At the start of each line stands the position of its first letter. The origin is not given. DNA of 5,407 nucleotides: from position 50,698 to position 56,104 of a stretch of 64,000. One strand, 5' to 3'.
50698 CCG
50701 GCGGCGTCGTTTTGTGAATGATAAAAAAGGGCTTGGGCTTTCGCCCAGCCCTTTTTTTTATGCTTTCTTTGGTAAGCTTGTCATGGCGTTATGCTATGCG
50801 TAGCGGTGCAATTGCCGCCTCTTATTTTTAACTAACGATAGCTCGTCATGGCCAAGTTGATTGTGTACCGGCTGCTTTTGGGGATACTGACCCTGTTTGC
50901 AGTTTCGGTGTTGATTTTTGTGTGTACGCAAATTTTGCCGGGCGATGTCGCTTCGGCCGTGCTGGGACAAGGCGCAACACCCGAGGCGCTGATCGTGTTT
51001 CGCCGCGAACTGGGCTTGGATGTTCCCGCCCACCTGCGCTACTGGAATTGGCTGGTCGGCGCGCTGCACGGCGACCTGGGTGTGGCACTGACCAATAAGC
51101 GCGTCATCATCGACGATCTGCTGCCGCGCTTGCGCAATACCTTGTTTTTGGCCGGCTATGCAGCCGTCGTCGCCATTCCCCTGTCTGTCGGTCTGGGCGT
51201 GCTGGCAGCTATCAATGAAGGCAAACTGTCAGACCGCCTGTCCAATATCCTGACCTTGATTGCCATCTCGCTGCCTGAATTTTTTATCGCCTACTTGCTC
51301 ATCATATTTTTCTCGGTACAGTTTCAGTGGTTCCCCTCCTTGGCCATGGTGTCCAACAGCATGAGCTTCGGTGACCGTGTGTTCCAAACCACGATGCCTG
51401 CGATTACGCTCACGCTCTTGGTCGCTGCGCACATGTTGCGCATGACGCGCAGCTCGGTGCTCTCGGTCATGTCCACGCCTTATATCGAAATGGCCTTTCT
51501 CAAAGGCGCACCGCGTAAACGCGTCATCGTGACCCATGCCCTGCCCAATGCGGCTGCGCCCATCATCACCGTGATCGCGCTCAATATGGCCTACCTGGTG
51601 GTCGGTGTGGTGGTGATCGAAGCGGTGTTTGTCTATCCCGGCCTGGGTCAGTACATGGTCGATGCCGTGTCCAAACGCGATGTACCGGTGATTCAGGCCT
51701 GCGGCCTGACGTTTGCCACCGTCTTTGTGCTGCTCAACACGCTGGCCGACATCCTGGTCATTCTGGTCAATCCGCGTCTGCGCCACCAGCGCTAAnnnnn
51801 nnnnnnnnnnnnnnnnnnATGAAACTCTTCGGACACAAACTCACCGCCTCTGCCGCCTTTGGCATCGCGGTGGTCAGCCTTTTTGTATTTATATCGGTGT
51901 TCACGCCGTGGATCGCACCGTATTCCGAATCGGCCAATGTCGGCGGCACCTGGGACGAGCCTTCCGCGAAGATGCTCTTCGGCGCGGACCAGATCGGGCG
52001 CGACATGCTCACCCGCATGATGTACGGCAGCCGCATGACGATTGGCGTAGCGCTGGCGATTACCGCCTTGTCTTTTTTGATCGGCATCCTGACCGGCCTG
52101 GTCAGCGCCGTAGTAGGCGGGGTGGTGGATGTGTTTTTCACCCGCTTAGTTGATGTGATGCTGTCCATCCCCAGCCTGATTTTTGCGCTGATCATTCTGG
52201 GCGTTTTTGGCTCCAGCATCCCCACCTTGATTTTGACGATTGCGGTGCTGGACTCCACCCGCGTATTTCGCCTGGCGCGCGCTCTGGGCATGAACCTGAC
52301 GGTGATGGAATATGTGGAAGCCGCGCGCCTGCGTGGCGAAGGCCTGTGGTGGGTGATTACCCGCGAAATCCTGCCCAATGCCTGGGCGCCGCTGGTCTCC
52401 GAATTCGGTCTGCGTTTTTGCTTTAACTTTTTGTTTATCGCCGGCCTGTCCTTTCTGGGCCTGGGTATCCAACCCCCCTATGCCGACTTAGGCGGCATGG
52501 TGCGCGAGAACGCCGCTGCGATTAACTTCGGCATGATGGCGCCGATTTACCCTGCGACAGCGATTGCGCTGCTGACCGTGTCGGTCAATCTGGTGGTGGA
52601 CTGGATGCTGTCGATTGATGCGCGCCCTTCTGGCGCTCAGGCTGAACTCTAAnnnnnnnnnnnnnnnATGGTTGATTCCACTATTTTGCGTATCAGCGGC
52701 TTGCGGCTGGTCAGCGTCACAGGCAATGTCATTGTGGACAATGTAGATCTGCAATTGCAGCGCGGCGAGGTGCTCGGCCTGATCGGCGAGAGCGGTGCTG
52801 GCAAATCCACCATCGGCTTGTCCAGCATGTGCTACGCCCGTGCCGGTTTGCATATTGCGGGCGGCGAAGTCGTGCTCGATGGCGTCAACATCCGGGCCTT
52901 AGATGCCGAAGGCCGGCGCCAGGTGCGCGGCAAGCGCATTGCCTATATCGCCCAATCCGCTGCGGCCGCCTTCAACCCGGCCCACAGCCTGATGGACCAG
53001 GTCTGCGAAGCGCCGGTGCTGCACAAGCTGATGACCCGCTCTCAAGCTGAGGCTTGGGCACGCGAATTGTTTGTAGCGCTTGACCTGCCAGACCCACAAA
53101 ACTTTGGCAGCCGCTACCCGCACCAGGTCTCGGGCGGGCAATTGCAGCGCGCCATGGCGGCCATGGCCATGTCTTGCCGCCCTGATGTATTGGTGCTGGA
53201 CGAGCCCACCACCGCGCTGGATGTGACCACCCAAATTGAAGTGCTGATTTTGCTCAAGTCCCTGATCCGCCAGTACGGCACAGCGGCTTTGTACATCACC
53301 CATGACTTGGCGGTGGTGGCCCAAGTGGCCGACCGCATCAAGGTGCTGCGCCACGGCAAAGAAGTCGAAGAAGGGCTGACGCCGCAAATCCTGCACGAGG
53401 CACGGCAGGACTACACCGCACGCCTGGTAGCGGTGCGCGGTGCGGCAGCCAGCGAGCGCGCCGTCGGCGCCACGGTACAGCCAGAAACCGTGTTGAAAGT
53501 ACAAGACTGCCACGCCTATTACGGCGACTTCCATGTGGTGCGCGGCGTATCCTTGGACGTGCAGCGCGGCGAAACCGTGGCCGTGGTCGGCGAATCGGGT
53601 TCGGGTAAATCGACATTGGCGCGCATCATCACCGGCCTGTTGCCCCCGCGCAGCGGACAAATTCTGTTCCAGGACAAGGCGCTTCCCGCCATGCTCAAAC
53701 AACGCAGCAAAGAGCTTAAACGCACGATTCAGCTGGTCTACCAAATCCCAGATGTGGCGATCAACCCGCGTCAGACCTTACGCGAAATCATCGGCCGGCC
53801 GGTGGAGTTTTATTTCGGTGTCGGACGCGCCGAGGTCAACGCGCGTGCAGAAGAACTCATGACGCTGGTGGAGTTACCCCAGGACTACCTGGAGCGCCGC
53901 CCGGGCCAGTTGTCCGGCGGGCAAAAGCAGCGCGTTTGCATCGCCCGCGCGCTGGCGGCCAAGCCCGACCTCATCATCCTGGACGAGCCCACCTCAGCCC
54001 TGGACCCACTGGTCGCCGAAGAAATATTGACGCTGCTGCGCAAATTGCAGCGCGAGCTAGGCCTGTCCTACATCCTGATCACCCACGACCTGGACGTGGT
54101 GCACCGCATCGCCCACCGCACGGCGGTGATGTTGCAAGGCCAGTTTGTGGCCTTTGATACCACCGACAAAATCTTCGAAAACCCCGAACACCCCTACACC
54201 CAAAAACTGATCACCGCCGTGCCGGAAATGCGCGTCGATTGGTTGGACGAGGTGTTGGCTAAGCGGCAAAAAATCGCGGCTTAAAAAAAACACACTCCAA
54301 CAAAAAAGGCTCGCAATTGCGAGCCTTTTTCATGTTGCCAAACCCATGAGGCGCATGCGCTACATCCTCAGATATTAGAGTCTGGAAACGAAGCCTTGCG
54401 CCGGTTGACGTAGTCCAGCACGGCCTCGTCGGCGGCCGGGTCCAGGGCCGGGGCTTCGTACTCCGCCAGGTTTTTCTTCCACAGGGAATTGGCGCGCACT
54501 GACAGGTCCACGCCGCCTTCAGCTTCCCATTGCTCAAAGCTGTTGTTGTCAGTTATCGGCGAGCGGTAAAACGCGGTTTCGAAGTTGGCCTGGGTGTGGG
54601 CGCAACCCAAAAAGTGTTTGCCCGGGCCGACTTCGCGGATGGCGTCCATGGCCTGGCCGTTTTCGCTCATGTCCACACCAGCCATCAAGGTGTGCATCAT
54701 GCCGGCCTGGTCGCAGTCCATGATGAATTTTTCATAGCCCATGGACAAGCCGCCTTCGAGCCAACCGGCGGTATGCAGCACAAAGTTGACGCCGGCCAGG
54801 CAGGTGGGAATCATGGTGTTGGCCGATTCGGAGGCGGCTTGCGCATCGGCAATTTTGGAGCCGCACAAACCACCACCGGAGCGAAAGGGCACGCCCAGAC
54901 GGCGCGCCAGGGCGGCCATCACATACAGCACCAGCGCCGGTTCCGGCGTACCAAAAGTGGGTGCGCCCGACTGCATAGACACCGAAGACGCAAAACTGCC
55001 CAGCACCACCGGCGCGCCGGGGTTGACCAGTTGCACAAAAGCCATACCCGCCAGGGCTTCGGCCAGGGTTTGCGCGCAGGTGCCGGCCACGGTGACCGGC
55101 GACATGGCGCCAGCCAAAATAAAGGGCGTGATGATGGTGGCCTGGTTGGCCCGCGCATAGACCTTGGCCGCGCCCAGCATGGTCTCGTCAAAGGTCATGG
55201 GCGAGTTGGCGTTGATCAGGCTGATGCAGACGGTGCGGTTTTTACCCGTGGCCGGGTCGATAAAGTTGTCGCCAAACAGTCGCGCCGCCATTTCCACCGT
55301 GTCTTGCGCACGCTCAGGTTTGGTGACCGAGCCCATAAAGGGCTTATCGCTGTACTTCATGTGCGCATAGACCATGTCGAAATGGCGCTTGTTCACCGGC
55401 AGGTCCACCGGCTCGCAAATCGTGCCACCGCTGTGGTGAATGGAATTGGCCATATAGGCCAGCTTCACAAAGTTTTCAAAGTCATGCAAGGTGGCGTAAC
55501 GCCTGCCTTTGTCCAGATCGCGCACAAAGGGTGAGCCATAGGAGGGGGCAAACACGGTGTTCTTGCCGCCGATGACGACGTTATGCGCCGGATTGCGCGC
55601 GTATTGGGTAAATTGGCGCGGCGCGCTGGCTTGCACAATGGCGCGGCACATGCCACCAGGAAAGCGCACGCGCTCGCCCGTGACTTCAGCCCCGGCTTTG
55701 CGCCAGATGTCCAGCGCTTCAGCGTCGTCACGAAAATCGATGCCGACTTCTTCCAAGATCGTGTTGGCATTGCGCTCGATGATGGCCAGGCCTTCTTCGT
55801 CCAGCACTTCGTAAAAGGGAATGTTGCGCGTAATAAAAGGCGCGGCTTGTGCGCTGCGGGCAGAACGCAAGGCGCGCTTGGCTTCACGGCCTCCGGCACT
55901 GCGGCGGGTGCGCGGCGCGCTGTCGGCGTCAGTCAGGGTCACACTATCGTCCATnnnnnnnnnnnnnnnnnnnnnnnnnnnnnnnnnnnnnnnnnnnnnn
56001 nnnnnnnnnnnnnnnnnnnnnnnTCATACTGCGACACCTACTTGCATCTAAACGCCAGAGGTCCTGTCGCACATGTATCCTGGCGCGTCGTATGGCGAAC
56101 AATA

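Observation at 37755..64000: A ~26 kb quaternary-amine catabolic region combining CoA-dependent butyrobetaine-to-carnitine, carnitine-to-betaine, MttB-type demethylation and sarcosine oxidation, with extra orphan enzymes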

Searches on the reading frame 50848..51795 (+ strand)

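Call 6: search_protein_families(library=ncbifam, proteins=[window:50848-51795:+], max_evalue=0.00001)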
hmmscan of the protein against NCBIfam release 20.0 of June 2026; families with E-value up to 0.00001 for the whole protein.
window:50848-51795:+ (315 aa): 14 families
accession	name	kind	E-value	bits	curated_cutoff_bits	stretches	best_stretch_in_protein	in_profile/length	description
NF045470.1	Opp2B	equivalog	2.2e-79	266.8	350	1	8-312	1-300/300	nickel ABC transporter permease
NF045469.1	Opp1B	equivalog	4.9e-68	229.9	380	1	1-312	1-307/307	nickel/cobalt ABC transporter permease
TIGR02789.1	nickel_nikB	equivalog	1.6e-66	224.8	447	1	1-313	1-308/314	nickel ABC transporter permease subunit NikB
NF007677.0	PRK10352.1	equivalog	1.1e-63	215.2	433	1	1-314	1-309/314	nickel ABC transporter permease subunit NikB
NF011661.0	PRK15081.1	equivalog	2.7e-62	211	463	1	2-313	2-305/306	glutathione ABC transporter permease GsiC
NF045472.1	Opp4B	equivalog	3.3e-59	200.8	450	1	1-312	1-319/319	oligopeptide ABC transporter permease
NF008161.0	PRK10914.1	equivalog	2.6e-58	197.8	590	2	169-314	193-338/339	dipeptide ABC transporter permease DppB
NF045471.1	Opp3B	equivalog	9.6e-54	182.9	480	1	1-313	1-304/308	oligopeptide ABC transporter permease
NF007008.0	PRK09471.1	equivalog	4e-37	128.3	388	1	1-312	1-305/306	oligopeptide ABC transporter permease OppB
NF011690.0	PRK15110.1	equivalog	1e-29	104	432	2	182-313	184-314/321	putrescine export ABC transporter permease SapB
NF011712.0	PRK15133.1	subfamily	1.8e-26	93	445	1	40-312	78-360/364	microcin C ABC transporter permease YejB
NF043081.1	MMSYN1_0165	equivalog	1.6e-24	86.6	350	1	83-312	163-385/388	oligopeptide ABC transporter permease OppB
NF045474.1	Opp2C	equivalog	1.8e-08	34.3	300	1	186-267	107-184/236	nickel transporter permease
NF045476.1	Opp4C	equivalog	1.2e-06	28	350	1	96-267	77-222/278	oligopeptide ABC transporter permease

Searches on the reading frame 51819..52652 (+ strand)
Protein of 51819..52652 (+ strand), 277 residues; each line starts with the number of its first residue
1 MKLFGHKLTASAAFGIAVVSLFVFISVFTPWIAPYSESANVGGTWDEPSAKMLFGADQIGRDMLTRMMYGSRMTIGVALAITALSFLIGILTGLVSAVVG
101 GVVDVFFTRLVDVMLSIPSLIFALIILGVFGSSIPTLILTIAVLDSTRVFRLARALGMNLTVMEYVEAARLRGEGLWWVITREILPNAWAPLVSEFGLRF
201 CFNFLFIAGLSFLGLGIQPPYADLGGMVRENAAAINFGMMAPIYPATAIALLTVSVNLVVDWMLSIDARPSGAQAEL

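Call 6: search_protein_families(library=ncbifam, proteins=[window:51819-52652:+], max_evalue=0.00001)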
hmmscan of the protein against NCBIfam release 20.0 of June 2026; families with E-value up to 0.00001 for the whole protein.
window:51819-52652:+ (277 aa): 16 families
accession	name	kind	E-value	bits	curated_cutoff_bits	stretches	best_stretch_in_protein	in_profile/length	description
NF045474.1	Opp2C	equivalog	5e-52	176.8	300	1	40-262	8-230/236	nickel transporter permease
NF045473.1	Opp1C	equivalog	4.4e-50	170.6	350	1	11-263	6-259/267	nickel/cobalt ABC transporter permease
TIGR02790.1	nickel_nikC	equivalog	6.9e-49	166.8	358.45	1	13-261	2-251/258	nickel ABC transporter permease subunit NikC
NF045476.1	Opp4C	equivalog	1.1e-47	162.6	350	1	12-261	16-269/278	oligopeptide ABC transporter permease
NF007376.0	PRK09881.1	equivalog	3.3e-44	151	434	1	14-264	35-286/298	D,D-dipeptide ABC transporter permease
NF007738.0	PRK10417.1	equivalog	1.3e-43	149.4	335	1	11-263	10-263/277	nickel ABC transporter permease subunit NikC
NF008160.0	PRK10913.1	equivalog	4.8e-43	147.7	483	1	10-262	30-289/300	dipeptide ABC transporter permease DppC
NF011662.0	PRK15082.1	equivalog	9.5e-37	127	484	1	16-262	43-291/303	glutathione ABC transporter permease GsiD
NF047573.1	opine_perm_CntC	exception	1.2e-36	126.5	440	1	11-263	10-263/271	staphylopine uptake ABC transporter permease subunit CntC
NF045475.1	Opp3C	equivalog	5.3e-36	124.4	450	1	51-262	107-318/328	oligopeptide ABC transporter permease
NF011691.0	PRK15111.1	equivalog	1e-29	104.1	379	1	10-262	27-286/296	putrescine export ABC transporter permease SapC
NF011935.0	PRK15406.1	equivalog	9e-26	91.3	433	1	16-261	43-291/302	oligopeptide ABC transporter permease OppC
NF043080.1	MMSYN1_0166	equivalog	1.8e-23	83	370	1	14-260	42-294/307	oligopeptide ABC transporter permease OppC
NF011596.0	PRK15021.1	subfamily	6.8e-17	61.5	439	1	47-252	116-324/341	microcin C ABC transporter permease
NF045470.1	Opp2B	equivalog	3.6e-09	36.3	350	1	60-202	80-237/300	nickel ABC transporter permease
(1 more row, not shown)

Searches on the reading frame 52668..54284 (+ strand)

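Call 6: search_protein_families(library=ncbifam, proteins=[window:52668-54284:+], max_evalue=0.00001)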
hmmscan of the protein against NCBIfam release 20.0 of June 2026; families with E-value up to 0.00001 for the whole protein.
window:52668-54284:+ (538 aa): 191 families (the best 25 are shown)
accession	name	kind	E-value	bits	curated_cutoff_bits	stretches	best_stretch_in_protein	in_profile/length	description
NF007613.0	PRK10261.1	equivalog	1.8e-117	393.3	1077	2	287-519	336-568/623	glutathione ABC transporter ATP-binding protein GsiA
TIGR02769.1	nickel_nikE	equivalog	2.1e-116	388.1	332.55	2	289-518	25-253/265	nickel import ATP-binding protein NikE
NF047576.1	opine_ATP_CntF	equivalog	5.4e-115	383.1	385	2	6-258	2-254/264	staphylopine uptake ABC transporter ATP-binding protein CntF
NF047578.1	opine_ATP_CntD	equivalog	8.8e-115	382.5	380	2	6-258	2-254/266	staphylopine uptake ABC transporter ATP-binding protein CntD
NF007739.0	PRK10419.1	subfamily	4.1e-113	377.4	354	2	289-517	26-253/268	nickel ABC transporter ATP-binding protein NikE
NF008453.0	PRK11308.1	subfamily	1.5e-111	372.9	408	2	289-524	36-271/334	dipeptide ABC transporter ATP-binding protein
TIGR02770.1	nickel_nikD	equivalog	6.8e-111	369.2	318.7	2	22-256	1-228/230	nickel import ATP-binding protein NikD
NF011713.0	PRK15134.1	equivalog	8.8e-111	371.1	834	1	20-516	22-527/529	microcin C ABC transporter ATP-binding protein YejF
NF011659.0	PRK15079.1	equivalog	1.1e-108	362.9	540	2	288-519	37-269/334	murein tripeptide/oligopeptide ABC transporter ATP binding protein OppF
NF008246.0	PRK11022.1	equivalog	7.4e-101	337.5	541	2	22-263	22-263/326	dipeptide ABC transporter ATP-binding protein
NF043079.1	MMSYN1_0167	equivalog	2.2e-98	330.5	740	3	82-253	299-470/561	oligopeptide ABC transporter ATP-binding protein OppD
NF043071.1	DppF_dipep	equivalog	2.4e-97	326.3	660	2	290-523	38-271/331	dipeptide ABC transporter ATP-binding subunit DppF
NF007010.1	PRK09473.1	subfamily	7.3e-95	317.3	575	2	19-256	16-253/318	oligopeptide ABC transporter ATP-binding protein OppD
TIGR04521.1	ECF_ATPase_2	equivalog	6.1e-90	301.1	330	2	289-513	19-243/279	energy-coupling factor transporter ATPase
TIGR01186.1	proV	subfamily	3.4e-89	299.5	326.6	2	289-524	7-239/363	betaine/proline/choline family ABC transporter ATP-binding protein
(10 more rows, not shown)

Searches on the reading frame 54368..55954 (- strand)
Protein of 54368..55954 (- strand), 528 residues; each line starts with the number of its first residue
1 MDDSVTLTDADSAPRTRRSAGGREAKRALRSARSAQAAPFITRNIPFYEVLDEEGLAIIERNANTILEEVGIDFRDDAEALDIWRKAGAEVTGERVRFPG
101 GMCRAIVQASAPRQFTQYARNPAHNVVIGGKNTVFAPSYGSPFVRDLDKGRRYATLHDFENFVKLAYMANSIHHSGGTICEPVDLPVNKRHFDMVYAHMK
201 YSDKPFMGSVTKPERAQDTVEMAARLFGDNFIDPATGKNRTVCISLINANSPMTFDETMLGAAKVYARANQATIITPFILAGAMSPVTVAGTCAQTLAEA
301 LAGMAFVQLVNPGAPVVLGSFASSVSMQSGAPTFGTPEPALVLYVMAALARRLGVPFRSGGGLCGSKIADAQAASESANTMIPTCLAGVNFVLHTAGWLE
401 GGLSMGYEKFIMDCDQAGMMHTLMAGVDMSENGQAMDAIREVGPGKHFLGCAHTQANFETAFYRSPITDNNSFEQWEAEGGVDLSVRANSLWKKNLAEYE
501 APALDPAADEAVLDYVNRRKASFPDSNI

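Call 6: search_protein_families(library=ncbifam, proteins=[window:54368-55954:-], max_evalue=0.00001)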
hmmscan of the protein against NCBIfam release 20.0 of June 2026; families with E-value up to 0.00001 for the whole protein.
window:54368-55954:- (528 aa): 1 family
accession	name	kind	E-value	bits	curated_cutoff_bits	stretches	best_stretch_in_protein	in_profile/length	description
TIGR02369.2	trimeth_pyl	equivalog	6.2e-79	265.7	525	1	49-512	4-461/469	[trimethylamine--corrinoid protein] Co-methyltransferase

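Call 53: search_solved_structures(query=window:54368-55954:-, max_evalue=0.001)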
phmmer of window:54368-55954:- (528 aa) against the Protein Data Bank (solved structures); distinct sequences matched with E-value up to 0.001: 5.
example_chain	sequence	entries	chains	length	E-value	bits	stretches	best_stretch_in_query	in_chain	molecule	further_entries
4yyc_A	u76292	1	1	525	1.7e-228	762.3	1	14-526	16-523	Putative trimethylamine methyltransferase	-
2qne_A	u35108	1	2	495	1.9e-127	429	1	45-519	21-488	Putative methyltransferase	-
9yce_A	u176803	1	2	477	2.4e-127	428.7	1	45-519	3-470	Glycine betaine methyltransferase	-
7xcl_A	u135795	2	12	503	6.5e-32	113.9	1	63-505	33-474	Trimethylamine methyltransferase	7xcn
7xcm_A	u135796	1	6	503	8.4e-32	113.5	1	63-505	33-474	Trimethylamine methyltransferase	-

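Call 56: search_solved_structures(query=window:54368-55954:-, max_evalue=1e-100, show_alignments=3)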
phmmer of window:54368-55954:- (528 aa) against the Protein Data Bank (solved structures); distinct sequences matched with E-value up to 1e-100: 3.
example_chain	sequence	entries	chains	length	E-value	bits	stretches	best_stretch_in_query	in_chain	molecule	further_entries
4yyc_A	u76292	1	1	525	1.7e-228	762.3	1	14-526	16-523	Putative trimethylamine methyltransferase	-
2qne_A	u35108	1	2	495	1.9e-127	429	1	45-519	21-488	Putative methyltransferase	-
9yce_A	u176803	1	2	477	2.4e-127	428.7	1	45-519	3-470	Glycine betaine methyltransferase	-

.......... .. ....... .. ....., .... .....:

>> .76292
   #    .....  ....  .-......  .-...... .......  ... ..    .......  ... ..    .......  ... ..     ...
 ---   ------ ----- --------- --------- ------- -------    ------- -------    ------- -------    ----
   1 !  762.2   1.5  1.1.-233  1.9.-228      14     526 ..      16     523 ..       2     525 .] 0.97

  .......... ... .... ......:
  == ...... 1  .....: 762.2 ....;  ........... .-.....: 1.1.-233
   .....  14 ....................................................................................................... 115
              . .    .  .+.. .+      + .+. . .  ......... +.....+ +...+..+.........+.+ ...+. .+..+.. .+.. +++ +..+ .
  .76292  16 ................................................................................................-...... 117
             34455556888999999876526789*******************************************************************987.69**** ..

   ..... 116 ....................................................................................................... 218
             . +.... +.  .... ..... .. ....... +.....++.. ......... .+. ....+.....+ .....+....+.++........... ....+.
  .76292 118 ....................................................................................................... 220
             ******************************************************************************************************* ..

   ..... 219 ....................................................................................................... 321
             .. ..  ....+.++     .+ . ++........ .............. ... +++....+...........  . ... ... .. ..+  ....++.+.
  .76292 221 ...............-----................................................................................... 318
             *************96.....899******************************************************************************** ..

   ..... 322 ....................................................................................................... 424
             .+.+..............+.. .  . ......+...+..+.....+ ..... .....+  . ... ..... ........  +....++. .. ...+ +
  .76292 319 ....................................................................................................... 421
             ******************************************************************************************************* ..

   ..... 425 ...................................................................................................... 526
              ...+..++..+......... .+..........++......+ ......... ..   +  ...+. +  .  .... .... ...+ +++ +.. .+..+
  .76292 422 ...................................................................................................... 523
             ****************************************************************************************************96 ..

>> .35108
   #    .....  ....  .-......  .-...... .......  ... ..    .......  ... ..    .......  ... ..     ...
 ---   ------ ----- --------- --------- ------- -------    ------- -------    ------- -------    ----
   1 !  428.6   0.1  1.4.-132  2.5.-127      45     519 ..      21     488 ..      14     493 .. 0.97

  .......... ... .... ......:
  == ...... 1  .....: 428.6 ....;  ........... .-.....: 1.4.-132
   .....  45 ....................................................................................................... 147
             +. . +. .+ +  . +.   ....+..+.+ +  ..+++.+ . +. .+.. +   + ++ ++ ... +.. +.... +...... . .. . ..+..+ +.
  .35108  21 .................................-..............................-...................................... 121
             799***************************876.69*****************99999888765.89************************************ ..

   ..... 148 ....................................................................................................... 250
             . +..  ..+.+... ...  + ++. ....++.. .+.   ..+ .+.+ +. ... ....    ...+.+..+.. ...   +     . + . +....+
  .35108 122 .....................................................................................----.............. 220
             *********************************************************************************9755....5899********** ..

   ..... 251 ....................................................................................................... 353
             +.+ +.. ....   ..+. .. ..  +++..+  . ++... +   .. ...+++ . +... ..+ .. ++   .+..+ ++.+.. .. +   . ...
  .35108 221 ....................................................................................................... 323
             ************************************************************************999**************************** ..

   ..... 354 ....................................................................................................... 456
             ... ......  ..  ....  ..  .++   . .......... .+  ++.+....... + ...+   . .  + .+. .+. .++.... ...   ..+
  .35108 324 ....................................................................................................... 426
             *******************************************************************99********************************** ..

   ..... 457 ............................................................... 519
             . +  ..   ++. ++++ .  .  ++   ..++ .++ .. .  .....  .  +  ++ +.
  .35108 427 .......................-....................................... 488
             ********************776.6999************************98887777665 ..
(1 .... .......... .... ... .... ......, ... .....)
